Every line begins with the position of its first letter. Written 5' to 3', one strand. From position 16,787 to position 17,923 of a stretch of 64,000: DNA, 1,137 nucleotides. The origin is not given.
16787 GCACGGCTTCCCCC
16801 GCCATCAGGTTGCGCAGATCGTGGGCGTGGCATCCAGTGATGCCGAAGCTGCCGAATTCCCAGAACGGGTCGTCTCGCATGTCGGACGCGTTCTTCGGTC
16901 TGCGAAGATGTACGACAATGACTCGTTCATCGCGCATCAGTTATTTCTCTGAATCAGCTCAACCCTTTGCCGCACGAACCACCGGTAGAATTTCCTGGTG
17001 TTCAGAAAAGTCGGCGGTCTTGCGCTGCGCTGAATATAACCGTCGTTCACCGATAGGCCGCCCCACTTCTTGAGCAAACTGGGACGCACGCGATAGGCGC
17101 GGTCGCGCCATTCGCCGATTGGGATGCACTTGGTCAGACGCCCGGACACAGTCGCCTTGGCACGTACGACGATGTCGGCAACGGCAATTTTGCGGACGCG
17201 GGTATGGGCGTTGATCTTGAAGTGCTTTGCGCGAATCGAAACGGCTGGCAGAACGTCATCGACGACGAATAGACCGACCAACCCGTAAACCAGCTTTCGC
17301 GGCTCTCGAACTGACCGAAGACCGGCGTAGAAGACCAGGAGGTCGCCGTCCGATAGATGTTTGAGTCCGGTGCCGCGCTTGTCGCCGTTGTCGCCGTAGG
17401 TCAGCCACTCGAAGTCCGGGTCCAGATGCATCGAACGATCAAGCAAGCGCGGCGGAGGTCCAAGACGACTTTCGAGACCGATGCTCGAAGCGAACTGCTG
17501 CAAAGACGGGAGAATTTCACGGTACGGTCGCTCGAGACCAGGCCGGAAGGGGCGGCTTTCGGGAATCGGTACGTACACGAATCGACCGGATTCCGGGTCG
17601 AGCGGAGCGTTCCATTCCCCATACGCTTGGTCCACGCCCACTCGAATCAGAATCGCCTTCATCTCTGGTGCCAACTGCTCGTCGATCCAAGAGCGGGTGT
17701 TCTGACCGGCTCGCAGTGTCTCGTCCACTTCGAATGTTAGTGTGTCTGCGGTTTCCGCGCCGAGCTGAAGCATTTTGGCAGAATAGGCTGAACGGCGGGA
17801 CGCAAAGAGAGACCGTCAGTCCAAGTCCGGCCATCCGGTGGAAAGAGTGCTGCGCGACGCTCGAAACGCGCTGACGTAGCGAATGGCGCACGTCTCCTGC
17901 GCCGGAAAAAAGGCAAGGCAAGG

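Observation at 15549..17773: AT-richer two-gene cassette of family-less proteins (278 aa + 372 aa) beside nuclease and antitoxin genes: candidate novel defence or conflict system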

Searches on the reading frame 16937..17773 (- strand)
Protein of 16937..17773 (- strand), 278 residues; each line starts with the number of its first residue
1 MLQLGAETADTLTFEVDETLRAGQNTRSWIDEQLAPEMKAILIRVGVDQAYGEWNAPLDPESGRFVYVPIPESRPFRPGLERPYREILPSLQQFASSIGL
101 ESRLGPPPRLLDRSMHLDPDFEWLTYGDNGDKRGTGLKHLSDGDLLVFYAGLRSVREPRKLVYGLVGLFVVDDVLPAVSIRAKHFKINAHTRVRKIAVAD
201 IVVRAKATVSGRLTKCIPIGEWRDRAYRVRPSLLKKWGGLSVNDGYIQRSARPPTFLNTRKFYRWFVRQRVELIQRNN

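Call 3: search_protein_families(library=pfam, proteins=[window:16937-17773:-], max_evalue=0.1)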
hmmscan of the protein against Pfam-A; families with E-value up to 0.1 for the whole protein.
window:16937-17773:- (278 aa): 1 family
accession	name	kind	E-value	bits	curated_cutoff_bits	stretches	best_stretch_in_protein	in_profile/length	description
PF18754.6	Nmad3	-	1.3e-22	81.1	27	1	39-236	1-211/247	Nucleotide modification associated domain 3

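Call 4: search_protein_families(library=padloc, proteins=[window:16937-17773:-], max_evalue=0.1)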
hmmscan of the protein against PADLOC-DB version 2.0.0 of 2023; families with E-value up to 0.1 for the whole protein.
window:16937-17773:- (278 aa): 0 families

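Call 5: search_protein_families(library=ncbifam, proteins=[window:16937-17773:-], max_evalue=0.1)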
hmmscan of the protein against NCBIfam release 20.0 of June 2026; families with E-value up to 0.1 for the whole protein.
window:16937-17773:- (278 aa): 0 families

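Call 11: find_homologous_proteins(query=window:16937-17773:-)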
Query window:16937-17773:- (278 aa): 2229 proteins with E <= 0.001 among 2962 candidates; the best 120 are listed.
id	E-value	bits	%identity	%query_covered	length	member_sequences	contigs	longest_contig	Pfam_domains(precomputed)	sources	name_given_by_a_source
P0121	1.5e-185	633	100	100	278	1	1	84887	PF18754.7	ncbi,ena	-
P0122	1.2e-124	433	78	87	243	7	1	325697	PF18754.7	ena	-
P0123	3.5e-124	431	78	87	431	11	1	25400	PF18754.7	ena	-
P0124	2.9e-120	419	76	87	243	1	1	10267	PF18754.7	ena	-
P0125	5.9e-120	418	77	87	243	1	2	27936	PF18754.7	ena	-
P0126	2.5e-119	416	75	87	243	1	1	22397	PF18754.7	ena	-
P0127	5.3e-119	414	76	87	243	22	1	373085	PF18754.7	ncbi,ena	-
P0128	5.8e-114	398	75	83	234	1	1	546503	PF18754.7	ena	-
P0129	1.5e-100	354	67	87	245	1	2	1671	PF18754.7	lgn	-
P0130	1.4e-98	347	65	87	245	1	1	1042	PF18754.7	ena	-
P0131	1.1e-96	341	64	87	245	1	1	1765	PF18754.7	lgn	-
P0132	1.6e-96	341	64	87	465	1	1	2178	PF18754.7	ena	-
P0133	7.5e-96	338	65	87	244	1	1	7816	PF18754.7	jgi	jgi:hypothetical protein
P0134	9.6e-95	335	62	87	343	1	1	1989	PF18754.7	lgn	-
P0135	5.8e-94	332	62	87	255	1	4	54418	PF18754.7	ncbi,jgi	jgi:hypothetical protein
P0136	6.4e-93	329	63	87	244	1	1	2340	PF18754.7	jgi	jgi:hypothetical protein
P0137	6.6e-93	329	61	87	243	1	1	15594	PF18754.7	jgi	jgi:Nucleotide modification associated domain 3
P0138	1.2e-92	328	63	87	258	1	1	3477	PF18754.7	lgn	-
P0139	6.2e-91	322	60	87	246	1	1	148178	PF18754.7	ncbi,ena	-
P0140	9.4e-91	322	60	87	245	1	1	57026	PF18754.7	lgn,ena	-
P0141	5.1e-90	319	59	87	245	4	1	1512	PF18754.7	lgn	-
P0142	8.4e-89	315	60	87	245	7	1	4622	PF18754.7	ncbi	-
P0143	2.4e-88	314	57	87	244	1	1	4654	PF18754.7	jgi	jgi:hypothetical protein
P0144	2.5e-88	314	62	87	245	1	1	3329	PF18754.7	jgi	jgi:hypothetical protein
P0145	7.3e-88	312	58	87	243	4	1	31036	PF18754.7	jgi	jgi:hypothetical protein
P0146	1.4e-87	311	58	87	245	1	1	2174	PF18754.7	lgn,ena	-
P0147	2.0e-87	311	61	87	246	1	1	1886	PF18754.7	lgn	-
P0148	1.8e-86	308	60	87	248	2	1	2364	PF18754.7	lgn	-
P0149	2.5e-86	307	60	87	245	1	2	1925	PF18754.7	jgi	-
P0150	2.6e-86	307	58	87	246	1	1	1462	PF18754.7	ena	-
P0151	5.0e-86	306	60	87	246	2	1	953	PF18754.7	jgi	jgi:hypothetical protein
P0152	5.0e-86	306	61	87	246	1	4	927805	PF18754.7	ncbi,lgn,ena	ncbi:MAG: hypothetical protein WA188_04945 [Terriglobales bacterium]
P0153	5.5e-86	306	55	87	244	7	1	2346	PF18754.7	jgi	jgi:hypothetical protein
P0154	9.4e-86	305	60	87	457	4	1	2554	PF18754.7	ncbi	-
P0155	1.1e-85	305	58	87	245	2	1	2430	PF18754.7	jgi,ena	-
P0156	1.4e-85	305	58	87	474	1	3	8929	PF18754.7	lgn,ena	-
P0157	3.9e-85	303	57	87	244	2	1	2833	PF18754.7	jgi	jgi:hypothetical protein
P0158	3.9e-85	303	57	87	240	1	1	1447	PF18754.7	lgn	-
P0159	5.1e-85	303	59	87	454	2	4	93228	PF18754.7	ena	-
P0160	9.8e-85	302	60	87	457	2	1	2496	PF18754.7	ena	-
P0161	1.1e-84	302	57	87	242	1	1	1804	PF18754.7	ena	-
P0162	1.7e-84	301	58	87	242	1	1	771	PF18754.7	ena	-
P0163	1.9e-84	301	59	87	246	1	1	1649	PF18754.7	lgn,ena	-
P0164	2.6e-84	301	60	86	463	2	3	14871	PF18754.7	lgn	-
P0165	2.7e-84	301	59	87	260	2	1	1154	PF18754.7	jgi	jgi:putative DNA base modification enzyme with NMAD domain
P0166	3.5e-84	300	59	87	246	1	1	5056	PF18754.7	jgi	jgi:Nucleotide modification associated domain 3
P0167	3.7e-84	300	57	87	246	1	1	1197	PF18754.7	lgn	-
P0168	4.1e-84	300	57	87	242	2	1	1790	PF18754.7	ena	-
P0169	4.2e-84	300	59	87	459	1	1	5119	PF18754.7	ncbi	-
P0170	4.2e-84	300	59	87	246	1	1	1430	PF18754.7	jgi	jgi:hypothetical protein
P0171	4.4e-84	300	57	87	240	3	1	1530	PF18754.7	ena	-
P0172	5.4e-84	300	58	87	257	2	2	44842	PF18754.7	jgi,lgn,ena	-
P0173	5.7e-84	300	57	87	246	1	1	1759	PF18754.7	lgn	-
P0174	6.8e-84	299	59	87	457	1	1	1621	PF18754.7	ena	-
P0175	1.2e-83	298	58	87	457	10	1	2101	PF18754.7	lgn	-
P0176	1.2e-83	298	58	87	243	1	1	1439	PF18754.7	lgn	-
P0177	1.4e-83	298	59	87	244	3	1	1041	PF18754.7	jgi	jgi:Nucleotide modification associated domain 3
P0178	1.6e-83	298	56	87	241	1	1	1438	PF18754.7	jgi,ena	-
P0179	2.7e-83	297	58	87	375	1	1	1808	PF18754.7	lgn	-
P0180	3.1e-83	297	57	87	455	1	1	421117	PF18754.7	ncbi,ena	-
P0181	3.1e-83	297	59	87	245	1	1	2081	PF18754.7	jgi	jgi:hypothetical protein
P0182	3.4e-83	297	55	87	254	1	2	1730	PF18754.7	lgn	-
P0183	3.6e-83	297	59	87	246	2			PF18754.7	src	-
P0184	4.0e-83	297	58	87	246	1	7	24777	PF18754.7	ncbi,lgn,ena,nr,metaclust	ncbi:MAG: hypothetical protein A3F68_01085 [Acidobacteria bacterium RIFCSPLOWO2_12_FULL_54_10]|nr:MA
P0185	7.8e-83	296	56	87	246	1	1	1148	PF18754.7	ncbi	-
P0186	8.3e-83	296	59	87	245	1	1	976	PF18754.7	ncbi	-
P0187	8.9e-83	296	58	87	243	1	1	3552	PF18754.7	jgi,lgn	jgi:hypothetical protein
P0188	9.8e-83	295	57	87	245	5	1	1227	PF18754.7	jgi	jgi:hypothetical protein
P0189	1.0e-82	295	57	86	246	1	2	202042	PF18754.7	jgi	jgi:hypothetical protein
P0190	1.1e-82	295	56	87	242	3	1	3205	PF18754.7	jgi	-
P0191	1.3e-82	295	58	87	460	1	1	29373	PF18754.7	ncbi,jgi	jgi:Nucleotide modification associated domain 3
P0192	1.3e-82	295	59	86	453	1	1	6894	PF18754.7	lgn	-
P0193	1.7e-82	295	58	87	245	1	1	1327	PF18754.7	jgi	jgi:hypothetical protein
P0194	1.9e-82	295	58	87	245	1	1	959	PF18754.7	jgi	-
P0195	2.0e-82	294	56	87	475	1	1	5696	PF18754.7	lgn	-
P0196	2.1e-82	294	58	87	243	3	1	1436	PF18754.7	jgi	jgi:hypothetical protein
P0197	2.3e-82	294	59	87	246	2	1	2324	PF18754.7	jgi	jgi:hypothetical protein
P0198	2.3e-82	294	58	87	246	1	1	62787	PF18754.7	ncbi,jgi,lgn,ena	-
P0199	2.6e-82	294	56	87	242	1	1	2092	PF18754.7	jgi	jgi:hypothetical protein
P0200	2.7e-82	294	59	87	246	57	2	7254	PF18754.7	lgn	-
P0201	2.8e-82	294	56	87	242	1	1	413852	PF18754.7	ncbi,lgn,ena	-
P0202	3.1e-82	294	60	87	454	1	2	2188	PF18754.7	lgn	-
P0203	3.3e-82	294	57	87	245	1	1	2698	PF18754.7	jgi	-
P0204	3.7e-82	294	56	86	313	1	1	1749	PF18754.7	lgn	-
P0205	4.5e-82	293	58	87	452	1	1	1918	PF18754.7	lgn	-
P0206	4.8e-82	293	78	59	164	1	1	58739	PF18754.7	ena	-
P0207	5.9e-82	293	54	88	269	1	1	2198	PF18754.7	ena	-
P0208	5.9e-82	293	58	87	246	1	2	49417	PF18754.7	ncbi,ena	-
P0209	7.0e-82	293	54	87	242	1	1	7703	PF18754.7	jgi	jgi:hypothetical protein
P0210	7.8e-82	292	56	87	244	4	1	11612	PF18754.7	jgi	jgi:hypothetical protein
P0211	8.0e-82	292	59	87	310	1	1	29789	PF18754.7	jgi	jgi:hypothetical protein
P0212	8.2e-82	292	57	87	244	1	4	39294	PF18754.7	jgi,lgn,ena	jgi:hypothetical protein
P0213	9.6e-82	292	57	87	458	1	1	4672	PF18754.7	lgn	-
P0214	1.1e-81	292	57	87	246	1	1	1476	PF18754.7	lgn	-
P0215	1.2e-81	292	57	86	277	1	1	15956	PF18754.7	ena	-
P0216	1.4e-81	292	56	87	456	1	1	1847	PF18754.7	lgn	-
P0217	1.8e-81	291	57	87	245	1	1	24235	PF18754.7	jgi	jgi:hypothetical protein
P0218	1.8e-81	291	57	87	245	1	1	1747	PF18754.7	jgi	jgi:hypothetical protein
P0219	2.3e-81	291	58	87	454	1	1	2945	PF18754.7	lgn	-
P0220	2.5e-81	291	57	87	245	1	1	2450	PF18754.7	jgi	jgi:hypothetical protein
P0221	2.7e-81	291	58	87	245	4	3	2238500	PF18754.7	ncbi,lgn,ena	ncbi:MAG: hypothetical protein ACLQLG_01985 [Thermoguttaceae bacterium]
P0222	3.1e-81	291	56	87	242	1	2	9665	PF18754.7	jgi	jgi:hypothetical protein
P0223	3.3e-81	290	56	87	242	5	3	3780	PF18754.7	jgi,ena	jgi:hypothetical protein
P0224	3.7e-81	290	58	87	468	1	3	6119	PF18754.7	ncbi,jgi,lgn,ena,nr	ncbi:MAG TPA: hypothetical protein VMW24_17310 [Sedimentisphaerales bacterium]|nr:hypothetical prote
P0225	3.8e-81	290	55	87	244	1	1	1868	PF18754.7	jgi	-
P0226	4.2e-81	290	57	87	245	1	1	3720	PF18754.7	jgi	jgi:Nucleotide modification associated domain 3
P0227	4.4e-81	290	57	87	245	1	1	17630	PF18754.7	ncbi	-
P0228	4.5e-81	290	54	87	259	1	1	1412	PF18754.7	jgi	jgi:hypothetical protein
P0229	5.2e-81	290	56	86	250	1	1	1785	PF18754.7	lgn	-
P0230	5.2e-81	290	57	87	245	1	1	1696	PF18754.7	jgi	-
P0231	6.0e-81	290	57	86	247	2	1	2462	PF18754.7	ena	-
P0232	6.1e-81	290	57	87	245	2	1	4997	PF18754.7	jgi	jgi:putative DNA base modification enzyme with NMAD domain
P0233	6.5e-81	289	56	87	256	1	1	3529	PF18754.7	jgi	jgi:hypothetical protein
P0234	6.9e-81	289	56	86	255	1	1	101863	PF18754.7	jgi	-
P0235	7.3e-81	289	58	87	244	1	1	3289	PF18754.7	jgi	jgi:hypothetical protein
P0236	7.7e-81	289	56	87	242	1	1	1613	PF18754.7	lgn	-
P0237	8.3e-81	289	56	87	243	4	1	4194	PF18754.7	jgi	jgi:Nucleotide modification associated domain 3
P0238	8.9e-81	289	57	87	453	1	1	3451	PF18754.7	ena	-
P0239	9.6e-81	289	55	87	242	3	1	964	PF18754.7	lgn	-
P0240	9.7e-81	289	57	87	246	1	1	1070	PF18754.7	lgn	-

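Call 19: search_protein_families(library=pfam, proteins=[P0123, P0180], max_evalue=1)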
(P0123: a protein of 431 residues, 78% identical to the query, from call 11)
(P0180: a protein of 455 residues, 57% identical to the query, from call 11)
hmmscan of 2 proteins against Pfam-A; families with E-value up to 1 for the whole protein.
P0123 (431 aa): 1 family
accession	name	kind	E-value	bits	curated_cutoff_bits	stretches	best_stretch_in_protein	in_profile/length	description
PF18754.6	Nmad3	-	1.5e-21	77.6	27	1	2-188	1-196/247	Nucleotide modification associated domain 3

P0180 (455 aa): 2 families
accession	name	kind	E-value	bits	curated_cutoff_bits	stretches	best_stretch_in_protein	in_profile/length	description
PF18754.6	Nmad3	-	2.6e-26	93.2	27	1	2-182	1-185/247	Nucleotide modification associated domain 3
PF01878.24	EVE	-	0.22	11.9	23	1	102-192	35-114/145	EVE domain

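Call 21: find_encoding_contigs(protein=P0127, flank=8000, max_places=2)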
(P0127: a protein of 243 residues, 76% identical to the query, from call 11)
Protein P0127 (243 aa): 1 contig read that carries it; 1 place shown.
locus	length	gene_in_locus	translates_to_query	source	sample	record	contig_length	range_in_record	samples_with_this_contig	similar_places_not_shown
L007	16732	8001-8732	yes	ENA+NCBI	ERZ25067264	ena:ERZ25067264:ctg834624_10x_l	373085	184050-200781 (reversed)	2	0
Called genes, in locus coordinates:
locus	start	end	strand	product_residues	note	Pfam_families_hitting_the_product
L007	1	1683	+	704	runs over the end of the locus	PF12161:HsdM_N, PF02384:N6_Mtase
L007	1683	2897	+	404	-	PF01420:Methylase_S (weak)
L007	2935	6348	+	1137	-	PF04313:HSDR_N, PF04851:ResIII, PF18766:SWI2_SNF2, PF22679:T1R_D3-like, PF11867:T1RH-like_C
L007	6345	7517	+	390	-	PF13091:PLDc_2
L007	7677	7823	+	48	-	PF01527:HTH_Tnp_1 (weak)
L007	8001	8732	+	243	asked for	PF18754:Nmad3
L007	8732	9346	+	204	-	-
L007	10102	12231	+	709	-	PF10412:TrwB_AAD_bind (faint), PF12696:TraG-D_C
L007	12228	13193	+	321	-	PF00437:T2SSE, PF27713:UCP018868, PF13191:AAA_16 (weak)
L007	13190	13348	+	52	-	-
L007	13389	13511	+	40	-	-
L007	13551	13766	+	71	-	PF13384:HTH_23 (weak), PF13518:HTH_28 (weak), PF13551:HTH_29 (weak), PF12728:HTH_17, PF00376:MerR (weak)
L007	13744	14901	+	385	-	PF00589:Phage_integrase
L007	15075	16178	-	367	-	PF13102:Phage_int_SAM_5 (weak), PF00589:Phage_integrase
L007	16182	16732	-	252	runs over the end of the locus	-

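Call 22: find_encoding_contigs(protein=P0123, flank=8000, max_places=2)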
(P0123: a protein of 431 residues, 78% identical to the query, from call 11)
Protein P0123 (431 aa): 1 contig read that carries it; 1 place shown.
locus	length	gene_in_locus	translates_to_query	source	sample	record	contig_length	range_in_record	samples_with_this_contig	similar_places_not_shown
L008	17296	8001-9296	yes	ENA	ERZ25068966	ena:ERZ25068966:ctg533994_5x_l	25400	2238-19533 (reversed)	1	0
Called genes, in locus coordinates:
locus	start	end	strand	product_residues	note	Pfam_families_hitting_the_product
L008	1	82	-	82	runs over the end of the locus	-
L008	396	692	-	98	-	-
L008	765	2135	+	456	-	PF00817:IMS, PF21999:IMS_HHH_1, PF11799:IMS_C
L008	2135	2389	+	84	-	-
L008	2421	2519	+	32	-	-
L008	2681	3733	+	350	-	PF00753:Lactamase_B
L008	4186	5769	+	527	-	PF01435:Peptidase_M48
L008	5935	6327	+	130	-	PF13560:HTH_31, PF01381:HTH_3, PF12844:HTH_19 (weak)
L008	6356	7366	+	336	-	-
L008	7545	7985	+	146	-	-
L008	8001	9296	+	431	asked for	PF18754:Nmad3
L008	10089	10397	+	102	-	-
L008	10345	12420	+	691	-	PF01019:G_glu_transpept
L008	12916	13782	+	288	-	PF19413:YaiO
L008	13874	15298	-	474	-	PF00474:SSF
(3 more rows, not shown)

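Call 24: search_protein_families(library=padloc, proteins=[L007:8732-9346:+, L007:8001-8732:+, P0180], max_evalue=1)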
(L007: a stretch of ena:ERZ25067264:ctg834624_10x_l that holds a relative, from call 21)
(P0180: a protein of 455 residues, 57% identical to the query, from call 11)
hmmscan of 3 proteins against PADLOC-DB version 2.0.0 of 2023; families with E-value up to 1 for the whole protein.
L007:8732-9346:+ (204 aa): 0 families

L007:8001-8732:+ (243 aa): 0 families

P0180 (455 aa): 0 families

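Call 66: predict_structure(alignment_id=A5)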
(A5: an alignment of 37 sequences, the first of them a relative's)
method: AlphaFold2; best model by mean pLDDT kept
length: 431 residues; sequences in the alignment: 37
mean_pLDDT: 84.0   pTM: 0.69
mean pLDDT of the five models: 84.0, 83.8, 83.8, 83.3, 82.9
residues with pLDDT >= 90: 173; 70-90: 189; 50-70: 57; < 50: 12
segments of 3 or more residues with pLDDT < 50: 422-431
pLDDT, mean of each block of 10 residues (from residue 1): 94 85 92 93 90 85 71 90 91 91 96 94 84 98 93 91 96 90 87 92 93 84 98 91 74 76 55 68 74 86 87 87 84 79 91 88 64 57 78 87 82 83 44 36
secondary structure, 60 per line:
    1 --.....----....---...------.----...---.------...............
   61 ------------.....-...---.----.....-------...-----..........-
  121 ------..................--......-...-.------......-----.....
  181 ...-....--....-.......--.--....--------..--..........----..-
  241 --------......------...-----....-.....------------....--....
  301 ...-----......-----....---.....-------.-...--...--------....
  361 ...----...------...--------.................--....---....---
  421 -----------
elements in order: E3-7 H12-15 E19-21 E33-35 H47-60 H73-77 E79-81 E90-94 E110-119 E127-141 H147-152 E165-170 E176-183 E185-188 E191-194 H196-202 H224-233 E249-254 H269-272 E274-278 H291-294 E297-303 E309-314 E320-323 E327-331 E346-348 H357-363 H388-404 H414-417

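Call 69: find_related_loci(query=window:16937-17662:-, collection=metagenome_contigs, flank=5000)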
Query window:16937-17662:- (241 aa) in metagenome_contigs; peptide patterns used: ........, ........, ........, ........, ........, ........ (x = any residue, [..] = any of these).
84 stretches matched a pattern; 8 encode a relative of the query (tblastn E <= 1e-3); 8 distinct loci.
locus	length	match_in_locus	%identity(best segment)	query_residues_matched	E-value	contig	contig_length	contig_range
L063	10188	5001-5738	58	1-241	2e-88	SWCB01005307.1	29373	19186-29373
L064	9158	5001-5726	54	1-241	6e-84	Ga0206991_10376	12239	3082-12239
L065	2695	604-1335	54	1-241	2e-83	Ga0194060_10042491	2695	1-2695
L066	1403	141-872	51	1-241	1e-85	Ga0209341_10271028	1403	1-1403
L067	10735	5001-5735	57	1-241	3e-78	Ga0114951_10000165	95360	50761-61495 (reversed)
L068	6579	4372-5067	50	2-228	4e-77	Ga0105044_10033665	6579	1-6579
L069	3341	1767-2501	47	2-241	3e-76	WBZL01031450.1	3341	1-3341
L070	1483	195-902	48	1-241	1e-76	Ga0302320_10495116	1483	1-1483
